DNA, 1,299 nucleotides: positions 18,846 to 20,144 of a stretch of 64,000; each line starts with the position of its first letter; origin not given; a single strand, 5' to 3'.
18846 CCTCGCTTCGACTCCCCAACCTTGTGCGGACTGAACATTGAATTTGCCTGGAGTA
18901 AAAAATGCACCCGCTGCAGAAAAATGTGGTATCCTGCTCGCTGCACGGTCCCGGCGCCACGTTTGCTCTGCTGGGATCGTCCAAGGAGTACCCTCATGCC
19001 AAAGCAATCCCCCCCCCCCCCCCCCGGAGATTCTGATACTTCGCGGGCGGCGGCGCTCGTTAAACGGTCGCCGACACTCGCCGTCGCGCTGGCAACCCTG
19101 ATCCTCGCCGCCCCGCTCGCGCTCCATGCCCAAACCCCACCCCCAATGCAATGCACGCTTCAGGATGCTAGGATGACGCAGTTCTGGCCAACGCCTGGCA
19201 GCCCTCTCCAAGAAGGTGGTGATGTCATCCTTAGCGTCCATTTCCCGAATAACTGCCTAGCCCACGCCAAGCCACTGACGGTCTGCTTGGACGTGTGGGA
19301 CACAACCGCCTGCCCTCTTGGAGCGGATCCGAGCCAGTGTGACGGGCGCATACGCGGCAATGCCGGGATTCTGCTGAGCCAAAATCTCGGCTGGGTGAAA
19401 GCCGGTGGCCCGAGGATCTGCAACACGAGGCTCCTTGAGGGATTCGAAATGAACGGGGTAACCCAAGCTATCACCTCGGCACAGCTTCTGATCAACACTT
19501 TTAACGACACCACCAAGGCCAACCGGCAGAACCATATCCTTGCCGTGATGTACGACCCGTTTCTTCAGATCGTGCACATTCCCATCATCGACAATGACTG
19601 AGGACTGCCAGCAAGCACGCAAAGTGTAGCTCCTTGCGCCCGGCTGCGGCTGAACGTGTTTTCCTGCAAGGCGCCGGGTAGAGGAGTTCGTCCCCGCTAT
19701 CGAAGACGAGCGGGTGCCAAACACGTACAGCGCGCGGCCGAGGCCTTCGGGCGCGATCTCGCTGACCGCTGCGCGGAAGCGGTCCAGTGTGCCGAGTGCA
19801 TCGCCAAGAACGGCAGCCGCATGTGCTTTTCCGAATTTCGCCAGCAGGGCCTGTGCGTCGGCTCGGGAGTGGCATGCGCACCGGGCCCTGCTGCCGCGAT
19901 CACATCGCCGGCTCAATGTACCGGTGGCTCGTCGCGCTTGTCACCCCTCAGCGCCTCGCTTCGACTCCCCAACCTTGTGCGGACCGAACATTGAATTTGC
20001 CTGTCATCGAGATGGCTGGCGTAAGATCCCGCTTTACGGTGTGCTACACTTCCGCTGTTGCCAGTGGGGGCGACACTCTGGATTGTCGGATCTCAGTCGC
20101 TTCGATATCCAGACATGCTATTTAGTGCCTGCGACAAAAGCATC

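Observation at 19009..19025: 17-nt poly-C tract inside the 5' coding region of a secreted protein gene: candidate phase-variation switch on mobile cargo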

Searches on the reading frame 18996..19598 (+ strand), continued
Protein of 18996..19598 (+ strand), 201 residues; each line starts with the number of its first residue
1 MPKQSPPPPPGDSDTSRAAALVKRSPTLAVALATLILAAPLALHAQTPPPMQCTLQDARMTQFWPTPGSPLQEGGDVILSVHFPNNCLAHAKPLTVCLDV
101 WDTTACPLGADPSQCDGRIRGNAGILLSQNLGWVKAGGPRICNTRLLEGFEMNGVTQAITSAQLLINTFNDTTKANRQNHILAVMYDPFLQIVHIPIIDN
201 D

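Call 72: fold_search(model_id=the predicted structure, library=pdb)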
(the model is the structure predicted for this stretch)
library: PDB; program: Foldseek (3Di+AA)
matches with E <= 10: 1792; with E <= 0.001: 1
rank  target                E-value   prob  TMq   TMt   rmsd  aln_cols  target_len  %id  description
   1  2zot_C                8.7e-04  1.00  0.34  0.46   9.7       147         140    7  Crystal structure of human F-spondin reeler domain (fragment 1) (released 2008-10-14)
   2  7wwn                  1.0e-03  1.00  0.35  0.42  11.3       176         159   13  Structure of hypothetical protein TTHA1873 from Thermus thermophilus with Potassium mercuric iodide (released 2022-04-06)
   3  7wrk                  1.1e-03  1.00  0.35  0.41  11.5       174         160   13  Structure of hypothetical protein TTHA1873 from Thermus thermophilus (released 2022-03-09)
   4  4ei0_A                1.2e-03  0.98  0.27  0.20  12.4       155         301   10  Crystal structure of a DUF4466 family protein (PARMER_03218) from Parabacteroides merdae ATCC 43184 at 2.00 A resoluti (released 2012-05-30)
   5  6e3f                  1.7e-03  0.98  0.30  0.16   7.3       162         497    9  The structure of the C-terminal domains (C123) of Streptococcus intermedius antigen I/II (Pas) (released 2019-07-17)
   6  2q3a_B                1.8e-03  0.99  0.28  0.42   8.4       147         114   12  Crystal Structure of Rhesus Macaque CD8 Alpha-Alpha Homodimer (released 2008-06-17)
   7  8rc4_d                2.8e-03  0.90  0.23  0.08   9.9       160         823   16  Structure of Integrator-PP2A complex (released 2024-02-07)
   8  4bhu_J                3.0e-03  0.99  0.29  0.42   9.0       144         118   11  Crystal structure of BslA - A bacterial hydrophobin (released 2013-08-14)
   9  6gjs_C                3.0e-03  0.90  0.23  0.32  10.5       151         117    9  Human NBD1 of CFTR in complex with nanobodies D12 and T4 (released 2019-06-26)
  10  4w2o_A                3.2e-03  0.94  0.24  0.34   9.1       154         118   14  Anti-Marburgvirus Nucleoprotein Single Domain Antibody B Complexed with Nucleoprotein C-terminal domain (released 2017-10-11)
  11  8p4l_A                3.7e-03  0.82  0.24  0.11  14.2       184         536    8  Beta-N-acetylgalactosaminidase from Niabella aurantiaca (released 2024-01-17)
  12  2zou_A                3.9e-03  1.00  0.38  0.52   6.9       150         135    7  Crystal structure of human F-spondin reeler domain (fragment 2) (released 2008-10-14)
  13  1hcv                  3.9e-03  0.97  0.26  0.39   9.5       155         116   12  LLAMA HEAVY CHAIN VARIABLE DOMAIN AGAINST ALPHA SUBUNIT OF HCG (HUMAN CHORIONIC GONADOTROPIN) (released 1997-07-23)
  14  8k2n_A                3.9e-03  0.80  0.26  0.12  15.3       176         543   11  Crystal structure of Group 4 Monosaccharide-releasing beta-N-acetylgalactosaminidase NgaLy from Lacticaseibacillus yic (released 2024-04-24)
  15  6jjp_C                4.2e-03  0.66  0.20  0.27  11.2       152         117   12  Crystal structure of Fab of a PD-1 monoclonal antibody MW11-h317 in complex with PD-1 (released 2019-10-30)
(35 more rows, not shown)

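Call 75: find_related_loci(query=A2, collection=viral_contigs, flank=3000)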
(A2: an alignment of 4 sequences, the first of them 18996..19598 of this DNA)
Query A2 (201 aa) in viral_contigs; peptide patterns used: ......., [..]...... (x = any residue, [..] = any of these).
17 stretches matched a pattern, but none encodes a relative of the query by tblastn (E <= 1e-3).

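Call 76: find_homologous_proteins(query=A3, max_evalue=0.001)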
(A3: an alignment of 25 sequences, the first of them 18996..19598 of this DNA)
Query A3 (25 sequences) (201 aa, profile of the alignment): 21 proteins with E <= 0.001 among 8000 candidates.
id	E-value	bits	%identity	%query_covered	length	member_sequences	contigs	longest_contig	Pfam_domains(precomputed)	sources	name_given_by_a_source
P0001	6.2e-63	230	99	99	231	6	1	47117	-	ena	-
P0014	1.6e-60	222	34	85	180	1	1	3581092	-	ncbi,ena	-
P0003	8.5e-60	220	62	90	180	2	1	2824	-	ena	-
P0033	3.0e-59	218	34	73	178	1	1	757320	-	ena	-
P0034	5.8e-58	214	34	73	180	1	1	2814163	-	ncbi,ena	-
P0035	1.1e-57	213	34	85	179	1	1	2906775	-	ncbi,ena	-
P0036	6.5e-57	210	35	74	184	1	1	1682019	-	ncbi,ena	-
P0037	3.0e-55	205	34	73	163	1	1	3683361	-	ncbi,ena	-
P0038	7.3e-55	203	32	85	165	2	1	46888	-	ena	-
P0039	1.7e-53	199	31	85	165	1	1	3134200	-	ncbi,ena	-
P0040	1.6e-52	196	31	74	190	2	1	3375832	-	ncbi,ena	-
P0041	5.7e-50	187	32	74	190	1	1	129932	-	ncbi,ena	-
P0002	1.3e-49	186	89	70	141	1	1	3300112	-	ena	-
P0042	1.2e-48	183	34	73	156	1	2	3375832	-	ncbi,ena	-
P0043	2.2e-48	182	32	73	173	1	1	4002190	-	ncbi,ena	-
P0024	4.9e-41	158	29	69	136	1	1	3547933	-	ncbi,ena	-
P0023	1.6e-38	150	29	73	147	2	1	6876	-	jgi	-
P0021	3.5e-38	149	27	69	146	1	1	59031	-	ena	-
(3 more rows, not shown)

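Call 87: search_solved_structures(query=A3, max_evalue=1)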
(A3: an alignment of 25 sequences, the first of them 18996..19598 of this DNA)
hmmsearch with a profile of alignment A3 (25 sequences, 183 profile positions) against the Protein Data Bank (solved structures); distinct sequences matched with E-value up to 1: 6.
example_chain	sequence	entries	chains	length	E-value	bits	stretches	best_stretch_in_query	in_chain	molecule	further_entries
5aj4_AQ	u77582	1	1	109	0.16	14.8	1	29-62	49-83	MITORIBOSOMAL PROTEIN US17M, MRPS17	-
5aj3_Q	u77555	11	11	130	0.22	14.4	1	29-62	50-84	MITORIBOSOMAL PROTEIN US17M, MRPS17 | uS17m | Mitochondrial ribosomal protein S17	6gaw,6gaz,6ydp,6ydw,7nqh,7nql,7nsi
3jd5_Q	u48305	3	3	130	0.32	13.8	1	29-56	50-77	28S ribosomal protein S17, mitochondrial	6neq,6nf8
6nu2_AN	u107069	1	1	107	0.43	13.4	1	29-55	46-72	28S ribosomal protein S17, mitochondrial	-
9ojm_N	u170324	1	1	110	0.46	13.3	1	29-55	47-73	Small ribosomal subunit protein uS17m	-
3j9m_AN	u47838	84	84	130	0.63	12.9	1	29-55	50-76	uS17m | 28S ribosomal protein S17, mitochondrial | Small ribosomal subunit protein uS17m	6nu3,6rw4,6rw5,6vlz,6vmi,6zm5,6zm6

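Call 88: search_protein_families(library=phrogs, proteins=[window:18996-19598:+, P0014, P0011], max_evalue=0.1)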
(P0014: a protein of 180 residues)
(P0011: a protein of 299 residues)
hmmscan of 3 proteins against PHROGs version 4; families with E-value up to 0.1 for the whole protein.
window:18996-19598:+ (201 aa): 0 families

P0014 (180 aa): 0 families

P0011 (299 aa): 0 families

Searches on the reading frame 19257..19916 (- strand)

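Call 7: search_protein_families(library=pfam, proteins=[window:19257-19916:-], max_evalue=0.1)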
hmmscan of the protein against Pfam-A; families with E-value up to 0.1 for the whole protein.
window:19257-19916:- (219 aa): 1 family
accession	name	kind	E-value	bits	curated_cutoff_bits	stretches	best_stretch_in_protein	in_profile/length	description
PF02952.23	Fucose_iso_C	-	0.072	13.2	29.3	0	185-206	45-66/143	L-fucose isomerase, C-terminal domain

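Call 8: search_protein_families(library=ncbifam, proteins=[window:19257-19916:-], max_evalue=0.1)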
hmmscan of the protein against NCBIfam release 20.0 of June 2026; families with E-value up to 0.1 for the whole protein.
window:19257-19916:- (219 aa): 0 families

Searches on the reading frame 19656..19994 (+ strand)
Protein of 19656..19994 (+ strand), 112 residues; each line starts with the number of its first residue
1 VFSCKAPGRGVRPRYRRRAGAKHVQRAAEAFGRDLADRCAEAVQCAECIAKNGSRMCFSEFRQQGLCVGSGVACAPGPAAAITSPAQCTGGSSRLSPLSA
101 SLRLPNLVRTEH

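Call 7: search_protein_families(library=pfam, proteins=[window:19656-19994:+], max_evalue=0.1)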
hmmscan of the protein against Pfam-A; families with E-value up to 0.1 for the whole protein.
window:19656-19994:+ (112 aa): 1 family
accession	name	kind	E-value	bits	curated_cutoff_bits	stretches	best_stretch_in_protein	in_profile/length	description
PF07333.18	SLR1-BP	-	0.038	14.8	22.7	1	38-69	10-42/56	S locus-related glycoprotein 1 binding pollen coat protein (SLR1-BP)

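Call 8: search_protein_families(library=ncbifam, proteins=[window:19656-19994:+], max_evalue=0.1)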
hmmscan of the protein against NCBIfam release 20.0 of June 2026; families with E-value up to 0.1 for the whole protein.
window:19656-19994:+ (112 aa): 1 family
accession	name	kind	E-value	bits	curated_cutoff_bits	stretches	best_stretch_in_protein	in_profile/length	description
NF033572.1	transpos_ISKra4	equivalog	0.0021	17.3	205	1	35-73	345-383/422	ISKra4 family transposase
